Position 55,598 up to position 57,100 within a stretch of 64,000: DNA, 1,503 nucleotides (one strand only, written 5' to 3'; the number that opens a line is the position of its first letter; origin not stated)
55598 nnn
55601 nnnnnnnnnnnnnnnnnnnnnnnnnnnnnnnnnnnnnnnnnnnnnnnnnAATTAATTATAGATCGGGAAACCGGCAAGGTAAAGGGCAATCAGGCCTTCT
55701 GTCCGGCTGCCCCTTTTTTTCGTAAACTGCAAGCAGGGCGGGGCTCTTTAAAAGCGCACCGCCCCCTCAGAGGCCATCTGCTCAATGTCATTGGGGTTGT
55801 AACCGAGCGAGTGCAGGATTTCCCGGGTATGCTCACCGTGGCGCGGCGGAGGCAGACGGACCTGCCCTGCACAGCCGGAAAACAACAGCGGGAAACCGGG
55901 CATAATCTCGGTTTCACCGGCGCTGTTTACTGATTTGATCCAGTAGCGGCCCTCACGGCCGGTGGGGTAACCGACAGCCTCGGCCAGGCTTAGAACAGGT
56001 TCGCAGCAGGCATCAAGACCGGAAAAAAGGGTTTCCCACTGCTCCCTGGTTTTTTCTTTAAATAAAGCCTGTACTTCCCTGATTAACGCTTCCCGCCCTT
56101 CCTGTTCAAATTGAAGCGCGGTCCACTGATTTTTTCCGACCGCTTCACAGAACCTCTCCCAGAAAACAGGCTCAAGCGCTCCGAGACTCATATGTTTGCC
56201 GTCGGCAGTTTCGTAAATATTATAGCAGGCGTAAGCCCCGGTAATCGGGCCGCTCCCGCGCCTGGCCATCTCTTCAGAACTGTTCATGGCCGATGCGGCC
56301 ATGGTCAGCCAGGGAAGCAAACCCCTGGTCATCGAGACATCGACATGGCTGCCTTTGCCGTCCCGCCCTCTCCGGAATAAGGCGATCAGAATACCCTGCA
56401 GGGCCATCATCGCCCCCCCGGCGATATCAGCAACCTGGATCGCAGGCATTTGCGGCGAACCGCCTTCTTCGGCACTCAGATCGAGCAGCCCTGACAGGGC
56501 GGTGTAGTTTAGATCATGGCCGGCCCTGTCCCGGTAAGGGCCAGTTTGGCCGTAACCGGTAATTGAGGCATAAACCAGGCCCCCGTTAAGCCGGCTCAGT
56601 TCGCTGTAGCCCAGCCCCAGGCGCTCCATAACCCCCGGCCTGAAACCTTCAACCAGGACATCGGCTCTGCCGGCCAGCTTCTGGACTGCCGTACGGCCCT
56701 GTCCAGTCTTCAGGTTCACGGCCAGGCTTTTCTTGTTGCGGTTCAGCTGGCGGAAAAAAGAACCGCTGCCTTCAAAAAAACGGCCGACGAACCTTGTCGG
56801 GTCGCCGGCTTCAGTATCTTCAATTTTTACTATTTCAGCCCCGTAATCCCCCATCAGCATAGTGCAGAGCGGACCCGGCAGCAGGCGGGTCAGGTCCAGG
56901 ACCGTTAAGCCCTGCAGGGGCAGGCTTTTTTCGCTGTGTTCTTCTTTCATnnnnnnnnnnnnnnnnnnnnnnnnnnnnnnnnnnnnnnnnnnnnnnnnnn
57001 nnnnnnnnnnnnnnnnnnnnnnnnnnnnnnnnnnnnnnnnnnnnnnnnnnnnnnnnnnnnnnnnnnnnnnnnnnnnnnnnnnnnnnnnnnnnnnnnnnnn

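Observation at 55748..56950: Family III CoA-transferase translationally coupled to the SdhA-like gene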

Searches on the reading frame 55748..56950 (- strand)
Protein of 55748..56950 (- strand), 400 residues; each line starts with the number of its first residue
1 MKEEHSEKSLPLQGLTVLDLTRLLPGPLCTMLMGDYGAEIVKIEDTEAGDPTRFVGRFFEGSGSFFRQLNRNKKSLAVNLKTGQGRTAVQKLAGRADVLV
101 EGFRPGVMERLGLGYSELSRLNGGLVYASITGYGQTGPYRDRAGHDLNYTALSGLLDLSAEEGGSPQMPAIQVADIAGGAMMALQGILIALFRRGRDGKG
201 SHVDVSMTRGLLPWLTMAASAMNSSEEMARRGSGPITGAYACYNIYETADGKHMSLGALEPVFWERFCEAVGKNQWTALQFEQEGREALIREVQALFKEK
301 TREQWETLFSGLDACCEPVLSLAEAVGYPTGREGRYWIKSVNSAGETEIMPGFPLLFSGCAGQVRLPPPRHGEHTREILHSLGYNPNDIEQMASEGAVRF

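Call 6: search_protein_families(library=pfam, proteins=[window:55748-56950:-])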
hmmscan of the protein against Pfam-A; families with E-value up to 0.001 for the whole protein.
window:55748-56950:- (400 aa): 1 family
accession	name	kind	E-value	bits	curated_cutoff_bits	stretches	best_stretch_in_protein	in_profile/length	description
PF02515.22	CoA_transf_3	-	5e-106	355.3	23.3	1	12-375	1-366/366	CoA-transferase family III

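Call 7: search_protein_families(library=ncbifam, proteins=[window:55748-56950:-])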
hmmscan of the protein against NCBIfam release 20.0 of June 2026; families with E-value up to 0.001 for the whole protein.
window:55748-56950:- (400 aa): 7 families
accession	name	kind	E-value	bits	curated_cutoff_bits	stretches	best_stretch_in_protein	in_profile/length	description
NF003809.0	PRK05398.1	subfamily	8.6e-55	186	442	2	10-212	3-205/416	formyl-CoA transferase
NF052585.1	SucGlutTfsCaiB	equivalog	2.2e-52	178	750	1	7-382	3-388/394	succinate--glutarate CoA-transferase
TIGR03253.1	oxalate_frc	equivalog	5.8e-52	176.8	504.2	2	11-212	3-204/416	formyl-CoA transferase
NF008511.0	PRK11430.1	equivalog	2.1e-50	171.9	522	1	8-367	6-363/381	CoA:oxalate CoA-transferase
NF041294.1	Scnl_mescCoAtase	equivalog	3e-49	168.2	700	1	12-379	4-380/381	succinyl-CoA:mesaconate CoA-transferase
NF002914.1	PRK03525.1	equivalog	6e-29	101.2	413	1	11-399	9-398/400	L-carnitine CoA-transferase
TIGR04253.1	mesacon_CoA_iso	equivalog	1.2e-15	57.5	725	1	12-393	3-395/403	2-methylfumaryl-CoA isomerase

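Call 8: find_encoding_contigs(protein=window:55751-56950:-, flank=10000, max_places=10)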
Protein window:55751-56950:- (400 aa): 8 contigs read that carry it; 4 places shown.
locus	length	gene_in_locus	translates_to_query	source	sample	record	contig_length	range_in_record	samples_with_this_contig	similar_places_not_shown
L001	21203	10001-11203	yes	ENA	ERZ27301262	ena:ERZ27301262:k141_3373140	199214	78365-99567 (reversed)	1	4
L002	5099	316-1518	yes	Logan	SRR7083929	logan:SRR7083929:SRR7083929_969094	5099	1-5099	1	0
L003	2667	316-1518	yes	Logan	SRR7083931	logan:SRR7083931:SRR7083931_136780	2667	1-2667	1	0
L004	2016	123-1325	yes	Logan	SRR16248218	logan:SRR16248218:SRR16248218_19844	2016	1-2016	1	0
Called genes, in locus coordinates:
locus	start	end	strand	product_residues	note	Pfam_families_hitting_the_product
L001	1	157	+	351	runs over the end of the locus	PF02812:ELFV_dehydrog_N, PF00208:ELFV_dehydrog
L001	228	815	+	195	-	PF01558:POR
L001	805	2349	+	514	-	PF14691:Fer4_20, PF01946:Thi4 (weak), PF07992:Pyr_redox_2, PF00070:Pyr_redox (weak), PF00890:FAD_binding_2 (weak), PF01266:DAO, PF12831:FAD_oxidored (weak), PF13450:NAD_binding_8, +7 more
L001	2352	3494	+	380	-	PF01855:POR_N, PF17147:PFOR_II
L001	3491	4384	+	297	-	PF02775:TPP_enzyme_C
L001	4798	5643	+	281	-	PF05681:Fumerase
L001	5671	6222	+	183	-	PF05683:Fumerase_C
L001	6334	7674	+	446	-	PF00390:malic, PF03949:Malic_M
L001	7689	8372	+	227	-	PF13510:Fer2_4 (weak), PF00111:Fer2 (weak), PF13484:Fer4_16 (faint), PF13183:Fer4_8 (faint), PF13534:Fer4_17 (faint), PF13237:Fer4_10 (weak), PF12838:Fer4_7 (weak), PF13187:Fer4_9, +1 more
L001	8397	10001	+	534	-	PF00890:FAD_binding_2, PF01266:DAO (weak), PF03486:HI0933_like (faint), PF07992:Pyr_redox_2 (faint)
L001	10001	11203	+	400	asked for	PF02515:CoA_transf_3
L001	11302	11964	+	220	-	PF00730:HhH-GPD, PF00633:HHH, PF10576:EndIII_4Fe-2S (weak)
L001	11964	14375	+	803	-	PF20437:LonC_helical, PF13654:AAA_32, PF20436:LonB_AAA-LID, PF05362:Lon_C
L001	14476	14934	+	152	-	PF00588:SpoU_methylase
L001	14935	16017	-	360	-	PF01594:AI-2E_transport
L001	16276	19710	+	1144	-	PF02811:PHP, PF07733:DNA_pol3_alpha, PF17657:DNA_pol3_finger, PF14579:HHH_6, PF01336:tRNA_anti-codon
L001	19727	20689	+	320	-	PF00365:PFK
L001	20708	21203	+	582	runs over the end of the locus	PF00224:PK, PF03328:HpcH_HpaI (weak), PF02887:PK_C, PF00391:PEP-utilizers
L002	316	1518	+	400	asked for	PF02515:CoA_transf_3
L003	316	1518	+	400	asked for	PF02515:CoA_transf_3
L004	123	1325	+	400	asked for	PF02515:CoA_transf_3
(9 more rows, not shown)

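Call 9: search_solved_structures(query=window:55751-56950:-, max_evalue=1e-10)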
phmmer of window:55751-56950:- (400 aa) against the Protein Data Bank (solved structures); distinct sequences matched with E-value up to 1e-10: 35.
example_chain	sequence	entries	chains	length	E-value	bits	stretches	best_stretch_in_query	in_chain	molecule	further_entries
9br6_A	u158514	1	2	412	2.7e-58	201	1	10-398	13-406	Succinate--hydroxymethylglutarate CoA-transferase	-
9br7_A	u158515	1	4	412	5.4e-58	200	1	10-398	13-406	Succinate--hydroxymethylglutarate CoA-transferase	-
8rmw_A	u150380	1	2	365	1.5e-56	195.2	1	11-331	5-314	Alpha-methylacyl-CoA racemase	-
1x74_A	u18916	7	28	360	1.5e-56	195.2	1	11-331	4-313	2-methylacyl-CoA racemase | probable alpha-methylacyl-CoA racemase MCR | PROBABLE ALPHA-METHYLACYL-COA RACEMASE MCR (2-METHYLACYL-COA RACEMASE) (2-ARYLPROPIONYL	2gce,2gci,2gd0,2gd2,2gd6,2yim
9i2t_A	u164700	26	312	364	1.6e-56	195.1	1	11-331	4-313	Alpha-methylacyl-CoA racemase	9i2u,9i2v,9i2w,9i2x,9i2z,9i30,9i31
8rp5_A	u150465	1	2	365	1e-55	192.4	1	11-331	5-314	Alpha-methylacyl-CoA racemase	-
8rp4_A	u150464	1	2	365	1.8e-55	191.7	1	11-331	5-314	Alpha-methylacyl-CoA racemase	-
10uh_A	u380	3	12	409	2.9e-55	190.9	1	3-396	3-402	Formyl-coenzyme a transferase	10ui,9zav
8rp3_A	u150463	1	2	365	4.6e-55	190.3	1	11-331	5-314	Alpha-methylacyl-CoA racemase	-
2g04_A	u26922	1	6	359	1.4e-51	178.8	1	11-368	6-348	PROBABLE FATTY-ACID-CoA RACEMASE FAR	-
4hl6_A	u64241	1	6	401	6.8e-47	163.4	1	6-377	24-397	Uncharacterized protein YfdE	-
1pqy_A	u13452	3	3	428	3.1e-43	151.3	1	9-212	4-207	Hypothetical protein yfdW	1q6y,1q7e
1pt5_A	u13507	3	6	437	4.1e-43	151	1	9-212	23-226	Hypothetical protein yfdW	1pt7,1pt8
4ed9_A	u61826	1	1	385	4.1e-43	150.9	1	8-233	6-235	CAIB/BAIF family protein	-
5yit_A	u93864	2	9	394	1.2e-42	149.5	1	8-377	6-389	CoA transferase III | Uncharacterized protein Rv3272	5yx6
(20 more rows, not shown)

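Call 10: find_homologous_proteins(query=window:55751-56950:-, max_evalue=1e-30)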
Query window:55751-56950:- (400 aa): 7958 proteins with E <= 1e-30 among 8000 candidates; the best 120 are listed.
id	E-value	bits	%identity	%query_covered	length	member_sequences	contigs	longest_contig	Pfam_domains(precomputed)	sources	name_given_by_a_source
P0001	2.2e-269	911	100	100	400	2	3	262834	PF02515.23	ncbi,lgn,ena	-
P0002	8.1e-210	715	78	100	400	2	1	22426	PF02515.23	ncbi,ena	-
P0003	1.5e-202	691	73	100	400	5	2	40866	PF02515.23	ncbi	-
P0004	6.4e-187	639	69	100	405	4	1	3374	PF02515.23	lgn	-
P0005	8.5e-186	636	71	96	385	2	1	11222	PF02515.23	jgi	-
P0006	1.4e-184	632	67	99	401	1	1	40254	PF02515.23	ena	-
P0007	2.0e-183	628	66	100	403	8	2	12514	PF02515.23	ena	-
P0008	7.8e-182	623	67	98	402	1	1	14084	PF02515.23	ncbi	-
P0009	1.7e-181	622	65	100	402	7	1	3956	PF02515.23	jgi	-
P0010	2.0e-181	621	66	100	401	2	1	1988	PF02515.23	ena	-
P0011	7.3e-181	619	66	100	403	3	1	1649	PF02515.23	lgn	-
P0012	3.5e-180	617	65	100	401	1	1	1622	PF02515.23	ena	-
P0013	3.6e-179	614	66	100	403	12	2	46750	PF02515.23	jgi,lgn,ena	-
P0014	5.5e-179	613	67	99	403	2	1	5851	PF02515.23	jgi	jgi:crotonobetainyl-CoA:carnitine CoA-transferase CaiB-like acyl-CoA transferase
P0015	8.4e-179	613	67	94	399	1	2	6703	PF02515.23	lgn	-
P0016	1.5e-178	612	66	100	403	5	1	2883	PF02515.23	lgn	-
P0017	2.4e-178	611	67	98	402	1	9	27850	PF02515.23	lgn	-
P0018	6.2e-178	610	64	100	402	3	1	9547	PF02515.23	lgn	-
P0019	4.7e-176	604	65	98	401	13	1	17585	PF02515.23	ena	-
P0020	6.0e-176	603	65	98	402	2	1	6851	PF02515.23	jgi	-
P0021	8.9e-176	603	65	98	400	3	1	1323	PF02515.23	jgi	-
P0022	1.3e-175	602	66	98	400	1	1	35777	PF02515.23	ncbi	-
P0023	2.2e-175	601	62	100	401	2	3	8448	PF02515.23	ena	-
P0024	3.4e-175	601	64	100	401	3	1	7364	PF02515.23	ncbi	-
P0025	3.9e-175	601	65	99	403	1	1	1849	PF02515.23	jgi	jgi:crotonobetainyl-CoA:carnitine CoA-transferase CaiB-like acyl-CoA transferase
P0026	7.1e-175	600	67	99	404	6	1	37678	PF02515.23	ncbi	-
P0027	8.2e-175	599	65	98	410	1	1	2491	PF02515.23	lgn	-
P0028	6.4e-174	597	65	96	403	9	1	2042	PF02515.23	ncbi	-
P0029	2.0e-173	595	66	96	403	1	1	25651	PF02515.23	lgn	-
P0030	4.9e-173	594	64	100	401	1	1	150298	PF02515.23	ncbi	-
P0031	8.0e-173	593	63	99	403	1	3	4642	PF02515.23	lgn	-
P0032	1.2e-172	592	63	98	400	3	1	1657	PF02515.23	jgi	jgi:crotonobetainyl-CoA:carnitine CoA-transferase CaiB-like acyl-CoA transferase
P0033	1.6e-172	592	64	100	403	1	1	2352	PF02515.23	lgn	-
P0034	8.1e-172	590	64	100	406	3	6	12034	PF02515.23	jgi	jgi:crotonobetainyl-CoA:carnitine CoA-transferase CaiB-like acyl-CoA transferase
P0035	1.1e-171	589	63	100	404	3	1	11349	PF02515.23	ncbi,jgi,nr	ncbi:MAG: CoA transferase [Firmicutes bacterium]|nr:CoA transferase [Bacillota bacterium]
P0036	6.5e-171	587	63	99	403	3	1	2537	PF02515.23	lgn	-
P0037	7.5e-171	586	65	98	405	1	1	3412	PF02515.23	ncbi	-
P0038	7.8e-171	586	65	100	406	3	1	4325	PF02515.23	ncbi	-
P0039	9.9e-171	586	66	96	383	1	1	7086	PF02515.23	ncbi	ncbi:MAG: CaiB/BaiF CoA transferase family protein, partial [Bacillota bacterium]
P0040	3.6e-170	584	65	100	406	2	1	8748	PF02515.23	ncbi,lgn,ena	-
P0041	3.9e-169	581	63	98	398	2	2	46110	PF02515.23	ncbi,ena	-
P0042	6.7e-169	580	64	99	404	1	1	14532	PF02515.23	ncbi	-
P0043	7.4e-169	580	65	97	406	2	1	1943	PF02515.23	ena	-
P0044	3.8e-168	578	64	99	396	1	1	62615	PF02515.23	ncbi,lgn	-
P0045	1.3e-167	576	62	99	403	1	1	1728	PF02515.23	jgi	jgi:crotonobetainyl-CoA:carnitine CoA-transferase CaiB-like acyl-CoA transferase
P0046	3.1e-167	575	66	94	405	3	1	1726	PF02515.23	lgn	-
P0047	3.4e-167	574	62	99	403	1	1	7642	PF02515.23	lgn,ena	-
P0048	6.3e-166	570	61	99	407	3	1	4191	PF02515.23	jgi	jgi:crotonobetainyl-CoA:carnitine CoA-transferase CaiB-like acyl-CoA transferase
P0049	3.0e-165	568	65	97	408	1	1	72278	PF02515.23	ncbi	-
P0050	1.4e-164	566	63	97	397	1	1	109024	PF02515.23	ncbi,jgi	jgi:crotonobetainyl-CoA:carnitine CoA-transferase CaiB-like acyl-CoA transferase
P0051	2.0e-164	565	62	99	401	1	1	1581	PF02515.23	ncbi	-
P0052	2.1e-164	565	63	99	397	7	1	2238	PF02515.23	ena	-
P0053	4.3e-164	564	64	98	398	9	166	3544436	PF02515.23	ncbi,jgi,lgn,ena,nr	ncbi:MAG TPA: CaiB/BaiF CoA-transferase family protein [Bacillota bacterium]|jgi:crotonobetainyl-CoA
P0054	7.9e-164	563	61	98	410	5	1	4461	PF02515.23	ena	-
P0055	1.2e-163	563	62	98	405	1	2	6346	PF02515.23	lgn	-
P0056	2.2e-163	562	63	99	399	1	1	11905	PF02515.23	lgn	-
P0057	3.1e-163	561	64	98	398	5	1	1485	PF02515.23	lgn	-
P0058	3.5e-163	561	61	100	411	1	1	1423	PF02515.23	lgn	-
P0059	3.5e-163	561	63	97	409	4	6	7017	PF02515.23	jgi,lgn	-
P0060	4.1e-163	561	65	97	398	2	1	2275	PF02515.23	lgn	-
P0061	1.0e-162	560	64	97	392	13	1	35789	PF02515.23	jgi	-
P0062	2.3e-162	559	62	98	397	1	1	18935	PF02515.23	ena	-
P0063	3.6e-162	558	62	98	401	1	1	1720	PF02515.23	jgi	jgi:crotonobetainyl-CoA:carnitine CoA-transferase CaiB-like acyl-CoA transferase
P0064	5.1e-162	557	64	97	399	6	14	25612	PF02515.23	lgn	-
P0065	7.7e-162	557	63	100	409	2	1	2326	PF02515.23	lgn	-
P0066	1.1e-161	556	62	98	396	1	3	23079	PF02515.23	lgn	-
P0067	1.4e-161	556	63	97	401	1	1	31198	PF02515.23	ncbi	-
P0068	1.9e-161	556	63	98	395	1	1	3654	PF02515.23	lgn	-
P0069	2.1e-161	555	66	92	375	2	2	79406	PF02515.23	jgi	jgi:crotonobetainyl-CoA:carnitine CoA-transferase CaiB-like acyl-CoA transferase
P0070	2.7e-161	555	61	99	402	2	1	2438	PF02515.23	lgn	-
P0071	3.3e-161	555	63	97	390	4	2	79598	PF02515.23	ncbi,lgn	-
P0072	7.2e-161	554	63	98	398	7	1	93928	PF02515.23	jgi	jgi:crotonobetainyl-CoA:carnitine CoA-transferase CaiB-like acyl-CoA transferase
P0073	9.8e-161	553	62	97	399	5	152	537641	PF02515.23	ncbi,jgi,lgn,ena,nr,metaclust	ncbi:MAG: CoA transferase [Dethiobacteria bacterium]|jgi:crotonobetainyl-CoA:carnitine CoA-transfera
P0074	4.4e-160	551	62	98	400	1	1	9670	PF02515.23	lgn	-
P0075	7.2e-160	550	63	97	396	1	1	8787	PF02515.23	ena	-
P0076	1.0e-159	550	63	98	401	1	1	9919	PF02515.23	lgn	-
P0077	1.3e-159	549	62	98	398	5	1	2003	PF02515.23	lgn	-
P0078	1.4e-159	549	60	100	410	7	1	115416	PF02515.23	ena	-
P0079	2.9e-159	548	63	97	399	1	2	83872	PF02515.23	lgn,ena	-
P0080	6.2e-159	547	62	95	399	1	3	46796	PF02515.23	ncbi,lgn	-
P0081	7.5e-159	547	64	97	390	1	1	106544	PF02515.23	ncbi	ncbi:MAG: CaiB/BaiF CoA-transferase family protein [Bacillota bacterium]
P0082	4.9e-158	544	62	98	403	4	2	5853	PF02515.23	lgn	-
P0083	5.9e-158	544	63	97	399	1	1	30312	PF02515.23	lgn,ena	-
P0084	8.0e-158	544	60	97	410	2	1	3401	PF02515.23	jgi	-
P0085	1.3e-157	543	62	97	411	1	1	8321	PF02515.23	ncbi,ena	-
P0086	4.4e-157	541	60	99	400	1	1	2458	PF02515.23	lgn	-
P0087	5.4e-157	541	59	100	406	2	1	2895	PF02515.23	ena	-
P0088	6.0e-157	541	60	99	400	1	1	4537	PF02515.23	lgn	-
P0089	6.3e-157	541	62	97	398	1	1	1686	PF02515.23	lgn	-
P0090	1.6e-156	539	61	98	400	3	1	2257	PF02515.23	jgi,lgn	-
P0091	1.8e-156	539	58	99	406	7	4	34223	PF02515.23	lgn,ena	-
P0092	2.4e-156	539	60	98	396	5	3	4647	PF02515.23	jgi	jgi:crotonobetainyl-CoA:carnitine CoA-transferase CaiB-like acyl-CoA transferase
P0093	2.9e-156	538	61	97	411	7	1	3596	PF02515.23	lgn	-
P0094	8.8e-156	537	61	97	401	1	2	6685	PF02515.23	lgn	-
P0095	1.4e-155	536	61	97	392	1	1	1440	PF02515.23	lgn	-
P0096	2.6e-155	535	58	94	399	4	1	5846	PF02515.23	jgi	jgi:crotonobetainyl-CoA:carnitine CoA-transferase CaiB-like acyl-CoA transferase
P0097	3.3e-155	535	60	97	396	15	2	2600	PF02515.23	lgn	-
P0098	4.4e-155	535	60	95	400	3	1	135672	PF02515.23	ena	-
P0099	2.1e-154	532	61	96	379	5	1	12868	PF02515.23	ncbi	-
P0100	3.5e-154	532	58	100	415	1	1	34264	PF02515.23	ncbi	ncbi:MAG: CaiB/BaiF CoA-transferase family protein [Bacillota bacterium]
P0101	4.0e-154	531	59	98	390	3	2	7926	PF02515.23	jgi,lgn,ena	-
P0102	6.0e-154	531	61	97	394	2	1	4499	PF02515.23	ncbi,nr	ncbi:MAG: CoA transferase [Dethiobacter sp.]|nr:CoA transferase [Dethiobacter sp.]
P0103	7.4e-154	531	61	98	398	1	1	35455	PF02515.23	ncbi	-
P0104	1.1e-153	530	60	97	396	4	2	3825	PF02515.23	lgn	-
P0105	1.1e-153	530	58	99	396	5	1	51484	PF02515.23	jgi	jgi:crotonobetainyl-CoA:carnitine CoA-transferase CaiB-like acyl-CoA transferase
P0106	2.3e-153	529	59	98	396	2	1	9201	PF02515.23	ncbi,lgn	-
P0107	1.5e-152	526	57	99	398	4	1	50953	PF02515.23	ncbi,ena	-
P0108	5.5e-152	524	58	94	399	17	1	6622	PF02515.23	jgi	-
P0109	7.2e-152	524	59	98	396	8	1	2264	PF02515.23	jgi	jgi:crotonobetainyl-CoA:carnitine CoA-transferase CaiB-like acyl-CoA transferase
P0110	8.8e-152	524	61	97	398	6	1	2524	PF02515.23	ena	-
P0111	1.9e-151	523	60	97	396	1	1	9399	PF02515.23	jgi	-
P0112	3.3e-151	522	57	100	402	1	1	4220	PF02515.23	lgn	-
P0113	4.8e-151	521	61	92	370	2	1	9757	PF02515.23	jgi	jgi:crotonobetainyl-CoA:carnitine CoA-transferase CaiB-like acyl-CoA transferase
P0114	1.7e-150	519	60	97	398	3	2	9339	PF02515.23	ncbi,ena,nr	ncbi:MAG: CoA transferase [Firmicutes bacterium]|nr:CoA transferase [Bacillota bacterium]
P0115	1.9e-149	516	60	97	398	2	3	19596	PF02515.23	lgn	-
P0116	5.3e-149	515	59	98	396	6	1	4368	PF02515.23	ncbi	-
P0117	4.1e-148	512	58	98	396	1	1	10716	PF02515.23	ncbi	-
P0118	3.1e-146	505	56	100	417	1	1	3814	PF02515.23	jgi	-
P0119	3.8e-146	505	57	100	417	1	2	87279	PF02515.23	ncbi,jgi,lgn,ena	-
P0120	1.1e-138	481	58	97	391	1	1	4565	PF02515.23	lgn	-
